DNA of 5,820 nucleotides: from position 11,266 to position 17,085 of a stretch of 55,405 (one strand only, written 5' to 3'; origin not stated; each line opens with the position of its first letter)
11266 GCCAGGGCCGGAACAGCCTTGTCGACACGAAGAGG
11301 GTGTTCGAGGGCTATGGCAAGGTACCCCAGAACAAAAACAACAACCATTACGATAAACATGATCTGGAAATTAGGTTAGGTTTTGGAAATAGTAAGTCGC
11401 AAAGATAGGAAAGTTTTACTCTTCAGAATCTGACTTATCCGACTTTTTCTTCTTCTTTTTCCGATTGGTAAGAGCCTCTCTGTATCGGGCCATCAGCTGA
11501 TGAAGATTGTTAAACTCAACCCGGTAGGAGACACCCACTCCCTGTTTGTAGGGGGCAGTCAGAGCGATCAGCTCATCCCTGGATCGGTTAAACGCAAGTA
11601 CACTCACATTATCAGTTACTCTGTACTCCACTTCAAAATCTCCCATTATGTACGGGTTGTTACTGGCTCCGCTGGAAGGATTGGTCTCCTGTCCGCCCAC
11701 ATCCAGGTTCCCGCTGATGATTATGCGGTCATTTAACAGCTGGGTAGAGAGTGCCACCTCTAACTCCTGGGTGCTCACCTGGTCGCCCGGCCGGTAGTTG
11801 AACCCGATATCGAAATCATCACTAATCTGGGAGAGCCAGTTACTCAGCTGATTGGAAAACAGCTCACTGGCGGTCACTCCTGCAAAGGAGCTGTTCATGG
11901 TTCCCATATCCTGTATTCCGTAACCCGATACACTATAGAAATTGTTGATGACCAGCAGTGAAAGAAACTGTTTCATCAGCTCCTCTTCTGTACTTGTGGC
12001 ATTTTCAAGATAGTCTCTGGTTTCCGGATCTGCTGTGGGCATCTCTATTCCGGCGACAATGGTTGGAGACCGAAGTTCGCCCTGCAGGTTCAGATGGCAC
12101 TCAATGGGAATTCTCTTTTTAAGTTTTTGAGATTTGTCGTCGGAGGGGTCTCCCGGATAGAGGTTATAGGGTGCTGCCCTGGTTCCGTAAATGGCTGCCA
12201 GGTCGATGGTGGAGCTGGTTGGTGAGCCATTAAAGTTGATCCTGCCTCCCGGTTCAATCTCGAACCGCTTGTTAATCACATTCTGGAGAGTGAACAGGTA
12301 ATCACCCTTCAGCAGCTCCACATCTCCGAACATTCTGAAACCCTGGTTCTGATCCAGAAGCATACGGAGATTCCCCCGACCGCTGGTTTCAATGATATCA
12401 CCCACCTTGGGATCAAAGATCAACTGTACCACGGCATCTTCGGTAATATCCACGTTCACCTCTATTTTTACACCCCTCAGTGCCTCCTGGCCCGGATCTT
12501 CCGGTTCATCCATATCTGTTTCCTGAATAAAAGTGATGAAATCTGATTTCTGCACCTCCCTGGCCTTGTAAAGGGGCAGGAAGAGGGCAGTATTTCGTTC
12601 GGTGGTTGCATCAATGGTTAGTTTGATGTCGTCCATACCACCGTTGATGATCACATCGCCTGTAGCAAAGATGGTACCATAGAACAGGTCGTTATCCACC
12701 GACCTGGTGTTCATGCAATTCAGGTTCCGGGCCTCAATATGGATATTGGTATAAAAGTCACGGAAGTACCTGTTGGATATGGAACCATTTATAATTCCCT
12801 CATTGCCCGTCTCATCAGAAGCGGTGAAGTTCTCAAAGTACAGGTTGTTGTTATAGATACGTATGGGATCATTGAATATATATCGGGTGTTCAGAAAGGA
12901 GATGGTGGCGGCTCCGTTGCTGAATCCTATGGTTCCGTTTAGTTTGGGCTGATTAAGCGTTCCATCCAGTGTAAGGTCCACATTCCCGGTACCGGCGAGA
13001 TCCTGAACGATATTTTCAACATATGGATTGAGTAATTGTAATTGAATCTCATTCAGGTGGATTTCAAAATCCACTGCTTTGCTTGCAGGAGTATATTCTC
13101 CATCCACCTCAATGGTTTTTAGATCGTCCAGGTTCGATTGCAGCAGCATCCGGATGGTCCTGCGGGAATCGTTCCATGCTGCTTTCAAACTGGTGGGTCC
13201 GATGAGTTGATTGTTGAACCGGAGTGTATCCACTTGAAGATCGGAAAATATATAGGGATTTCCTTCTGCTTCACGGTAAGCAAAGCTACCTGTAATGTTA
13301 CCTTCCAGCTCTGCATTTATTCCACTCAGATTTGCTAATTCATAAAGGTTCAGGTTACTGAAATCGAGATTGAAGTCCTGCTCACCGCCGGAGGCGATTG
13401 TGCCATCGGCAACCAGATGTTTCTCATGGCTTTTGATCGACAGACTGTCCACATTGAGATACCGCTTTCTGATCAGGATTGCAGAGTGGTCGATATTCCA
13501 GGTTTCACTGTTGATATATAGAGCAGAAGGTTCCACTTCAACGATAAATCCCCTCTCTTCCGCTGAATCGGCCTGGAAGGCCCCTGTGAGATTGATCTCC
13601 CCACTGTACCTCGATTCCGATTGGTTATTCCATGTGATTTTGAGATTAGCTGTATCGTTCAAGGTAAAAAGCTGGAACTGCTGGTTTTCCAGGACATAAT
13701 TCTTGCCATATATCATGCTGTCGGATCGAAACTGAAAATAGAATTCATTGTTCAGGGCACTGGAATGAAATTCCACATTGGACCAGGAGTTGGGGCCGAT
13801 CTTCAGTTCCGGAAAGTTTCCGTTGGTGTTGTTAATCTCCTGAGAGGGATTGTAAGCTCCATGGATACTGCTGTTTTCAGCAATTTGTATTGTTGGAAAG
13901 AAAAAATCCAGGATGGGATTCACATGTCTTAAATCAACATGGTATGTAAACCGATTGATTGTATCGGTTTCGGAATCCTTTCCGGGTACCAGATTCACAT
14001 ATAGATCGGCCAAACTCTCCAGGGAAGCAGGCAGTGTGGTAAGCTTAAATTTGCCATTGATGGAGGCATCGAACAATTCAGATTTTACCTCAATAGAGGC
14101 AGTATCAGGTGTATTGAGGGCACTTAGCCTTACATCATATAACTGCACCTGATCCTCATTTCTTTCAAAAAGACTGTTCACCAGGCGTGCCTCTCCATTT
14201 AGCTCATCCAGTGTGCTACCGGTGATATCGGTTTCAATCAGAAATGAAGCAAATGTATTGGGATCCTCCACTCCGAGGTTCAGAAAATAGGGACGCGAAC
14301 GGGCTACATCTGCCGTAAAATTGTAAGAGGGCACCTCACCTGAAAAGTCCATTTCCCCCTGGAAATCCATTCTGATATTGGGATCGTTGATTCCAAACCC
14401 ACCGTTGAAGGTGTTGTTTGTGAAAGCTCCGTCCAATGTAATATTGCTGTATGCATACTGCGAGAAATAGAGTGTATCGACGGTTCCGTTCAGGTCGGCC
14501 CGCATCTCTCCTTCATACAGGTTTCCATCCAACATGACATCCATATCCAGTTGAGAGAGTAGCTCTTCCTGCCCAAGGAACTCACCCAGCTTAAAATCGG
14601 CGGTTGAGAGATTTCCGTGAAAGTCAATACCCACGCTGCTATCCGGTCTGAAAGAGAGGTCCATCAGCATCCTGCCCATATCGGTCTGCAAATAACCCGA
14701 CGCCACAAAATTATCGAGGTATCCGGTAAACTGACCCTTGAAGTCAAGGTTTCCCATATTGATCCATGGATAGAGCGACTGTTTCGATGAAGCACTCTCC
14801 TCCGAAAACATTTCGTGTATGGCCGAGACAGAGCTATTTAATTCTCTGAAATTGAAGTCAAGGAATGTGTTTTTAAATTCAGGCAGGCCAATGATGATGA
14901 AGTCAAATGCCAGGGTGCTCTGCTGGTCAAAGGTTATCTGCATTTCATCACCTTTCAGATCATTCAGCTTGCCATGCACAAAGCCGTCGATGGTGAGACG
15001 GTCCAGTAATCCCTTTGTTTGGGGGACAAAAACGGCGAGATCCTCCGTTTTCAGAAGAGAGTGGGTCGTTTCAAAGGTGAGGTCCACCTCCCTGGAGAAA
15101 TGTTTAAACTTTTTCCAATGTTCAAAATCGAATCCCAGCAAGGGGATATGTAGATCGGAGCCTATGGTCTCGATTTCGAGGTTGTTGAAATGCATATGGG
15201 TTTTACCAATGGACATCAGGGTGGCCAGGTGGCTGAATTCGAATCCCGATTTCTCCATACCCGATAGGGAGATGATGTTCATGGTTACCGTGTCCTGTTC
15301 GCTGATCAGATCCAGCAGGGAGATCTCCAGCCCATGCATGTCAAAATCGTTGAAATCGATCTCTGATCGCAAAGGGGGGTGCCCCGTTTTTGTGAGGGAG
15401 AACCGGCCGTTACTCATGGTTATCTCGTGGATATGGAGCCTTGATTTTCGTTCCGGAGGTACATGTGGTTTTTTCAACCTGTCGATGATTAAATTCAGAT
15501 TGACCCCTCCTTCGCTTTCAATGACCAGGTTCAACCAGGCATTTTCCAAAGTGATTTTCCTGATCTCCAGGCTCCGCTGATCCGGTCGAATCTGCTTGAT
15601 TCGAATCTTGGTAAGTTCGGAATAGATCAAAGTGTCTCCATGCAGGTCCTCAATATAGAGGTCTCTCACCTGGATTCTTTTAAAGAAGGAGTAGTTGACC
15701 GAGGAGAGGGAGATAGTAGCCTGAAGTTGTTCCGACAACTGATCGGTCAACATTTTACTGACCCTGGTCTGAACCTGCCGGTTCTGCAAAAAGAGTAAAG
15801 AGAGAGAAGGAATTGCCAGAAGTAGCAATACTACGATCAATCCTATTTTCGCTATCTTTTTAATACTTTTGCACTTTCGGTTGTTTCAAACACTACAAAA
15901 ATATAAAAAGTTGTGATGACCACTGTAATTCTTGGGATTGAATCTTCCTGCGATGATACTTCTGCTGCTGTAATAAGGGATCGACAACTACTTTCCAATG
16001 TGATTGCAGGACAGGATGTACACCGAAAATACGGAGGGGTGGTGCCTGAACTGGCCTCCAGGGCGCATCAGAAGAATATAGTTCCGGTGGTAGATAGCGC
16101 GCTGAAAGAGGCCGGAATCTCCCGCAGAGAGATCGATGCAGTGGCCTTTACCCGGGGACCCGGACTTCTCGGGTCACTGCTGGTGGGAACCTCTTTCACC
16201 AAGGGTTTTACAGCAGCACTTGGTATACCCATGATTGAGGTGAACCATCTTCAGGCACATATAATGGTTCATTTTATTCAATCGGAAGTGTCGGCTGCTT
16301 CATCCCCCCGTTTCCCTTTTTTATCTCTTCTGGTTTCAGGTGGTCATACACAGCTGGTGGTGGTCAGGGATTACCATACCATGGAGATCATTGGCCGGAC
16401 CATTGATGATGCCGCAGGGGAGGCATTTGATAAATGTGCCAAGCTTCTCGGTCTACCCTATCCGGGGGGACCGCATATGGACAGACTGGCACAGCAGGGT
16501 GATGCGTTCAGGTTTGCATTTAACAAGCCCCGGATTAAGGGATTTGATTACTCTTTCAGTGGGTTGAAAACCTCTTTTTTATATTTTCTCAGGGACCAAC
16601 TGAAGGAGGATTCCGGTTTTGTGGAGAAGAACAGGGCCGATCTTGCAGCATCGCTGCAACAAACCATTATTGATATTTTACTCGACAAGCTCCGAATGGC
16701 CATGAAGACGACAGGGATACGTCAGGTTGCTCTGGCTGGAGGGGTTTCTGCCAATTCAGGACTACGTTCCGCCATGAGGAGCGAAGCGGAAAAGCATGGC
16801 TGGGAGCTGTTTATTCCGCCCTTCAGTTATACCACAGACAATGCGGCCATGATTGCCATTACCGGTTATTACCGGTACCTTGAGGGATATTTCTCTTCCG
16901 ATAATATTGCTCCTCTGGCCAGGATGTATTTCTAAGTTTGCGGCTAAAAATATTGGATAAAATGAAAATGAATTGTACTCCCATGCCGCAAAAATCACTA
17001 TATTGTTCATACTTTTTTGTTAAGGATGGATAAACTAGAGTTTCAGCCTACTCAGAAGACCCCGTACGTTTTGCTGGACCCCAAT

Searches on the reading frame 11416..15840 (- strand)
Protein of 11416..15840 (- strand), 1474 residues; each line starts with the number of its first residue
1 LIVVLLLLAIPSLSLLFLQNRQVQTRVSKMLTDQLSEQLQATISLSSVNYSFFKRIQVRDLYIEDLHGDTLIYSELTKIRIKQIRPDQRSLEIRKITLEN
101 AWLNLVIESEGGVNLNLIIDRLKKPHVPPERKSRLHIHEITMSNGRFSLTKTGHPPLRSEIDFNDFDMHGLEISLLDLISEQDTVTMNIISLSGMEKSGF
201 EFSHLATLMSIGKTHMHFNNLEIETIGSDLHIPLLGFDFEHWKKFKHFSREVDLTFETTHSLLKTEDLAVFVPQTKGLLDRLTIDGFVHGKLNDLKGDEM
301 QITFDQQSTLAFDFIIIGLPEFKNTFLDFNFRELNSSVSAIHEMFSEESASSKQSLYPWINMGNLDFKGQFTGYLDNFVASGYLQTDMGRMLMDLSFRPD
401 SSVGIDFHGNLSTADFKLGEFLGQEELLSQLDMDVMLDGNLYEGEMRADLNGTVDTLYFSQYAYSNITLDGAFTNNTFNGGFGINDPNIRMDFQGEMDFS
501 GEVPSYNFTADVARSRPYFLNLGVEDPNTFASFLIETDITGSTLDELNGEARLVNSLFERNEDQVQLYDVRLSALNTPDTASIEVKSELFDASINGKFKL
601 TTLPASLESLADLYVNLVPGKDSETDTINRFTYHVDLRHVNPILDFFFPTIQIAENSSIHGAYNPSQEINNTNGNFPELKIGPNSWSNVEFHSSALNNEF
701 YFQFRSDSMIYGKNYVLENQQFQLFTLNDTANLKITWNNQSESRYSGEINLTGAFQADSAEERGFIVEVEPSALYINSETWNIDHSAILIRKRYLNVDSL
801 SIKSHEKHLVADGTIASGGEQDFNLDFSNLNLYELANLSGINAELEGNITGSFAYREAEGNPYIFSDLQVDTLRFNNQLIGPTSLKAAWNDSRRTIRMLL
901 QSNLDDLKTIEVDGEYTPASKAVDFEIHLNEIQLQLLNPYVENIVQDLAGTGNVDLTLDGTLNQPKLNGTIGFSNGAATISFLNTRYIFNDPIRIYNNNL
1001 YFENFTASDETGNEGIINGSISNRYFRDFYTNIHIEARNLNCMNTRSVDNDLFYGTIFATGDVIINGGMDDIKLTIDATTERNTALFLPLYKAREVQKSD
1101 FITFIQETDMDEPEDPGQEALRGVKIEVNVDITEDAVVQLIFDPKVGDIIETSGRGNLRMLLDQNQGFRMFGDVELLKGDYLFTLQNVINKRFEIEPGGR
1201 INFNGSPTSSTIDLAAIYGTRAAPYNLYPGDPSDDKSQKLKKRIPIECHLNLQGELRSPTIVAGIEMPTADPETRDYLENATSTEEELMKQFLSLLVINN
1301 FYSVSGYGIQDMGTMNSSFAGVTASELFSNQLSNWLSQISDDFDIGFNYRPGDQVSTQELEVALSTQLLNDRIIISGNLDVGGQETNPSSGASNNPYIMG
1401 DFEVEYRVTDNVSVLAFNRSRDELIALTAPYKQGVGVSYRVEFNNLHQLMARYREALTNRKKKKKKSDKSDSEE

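Call 5: search_protein_families(library=ncbifam, proteins=[window:11416-15840:-], max_evalue=0.01)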
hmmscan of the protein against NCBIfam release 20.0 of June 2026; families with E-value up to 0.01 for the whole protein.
window:11416-15840:- (1474 aa): 1 family
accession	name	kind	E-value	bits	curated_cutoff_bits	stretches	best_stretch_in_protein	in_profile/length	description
NF047952.2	ATportTamB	equivalog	2.2e-13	49.1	825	1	735-979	618-870/1240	autotransporter assembly complex protein TamB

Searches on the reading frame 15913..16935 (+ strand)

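Call 3: search_protein_families(library=pfam, proteins=[window:15913-16935:+], max_evalue=0.01)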
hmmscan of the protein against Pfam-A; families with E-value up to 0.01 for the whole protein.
window:15913-16935:+ (340 aa): 4 families
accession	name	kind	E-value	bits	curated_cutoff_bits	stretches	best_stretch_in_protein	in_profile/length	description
PF00814.31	TsaD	-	1.9e-94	316.7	24.8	1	25-315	1-263/264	tRNA N6-adenosine threonylcarbamoyltransferase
PF02543.21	Carbam_trans_N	-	1.6e-08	34.8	24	1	239-306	274-336/346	Carbamoyltransferase N-terminus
PF22521.2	HypF_C_2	-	1e-07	32.4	27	1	238-302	163-227/241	Carbamoyltransferase, Kae1-like Domain, second subdomain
PF01869.26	BcrAD_BadFG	-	0.0033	17.4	31.5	0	43-80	31-68/271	BadF/BadG/BcrA/BcrD ATPase family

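Call 4: search_protein_families(library=padloc, proteins=[window:15913-16935:+], max_evalue=0.01)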
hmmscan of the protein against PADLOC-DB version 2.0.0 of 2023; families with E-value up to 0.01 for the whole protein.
window:15913-16935:+ (340 aa): 0 families
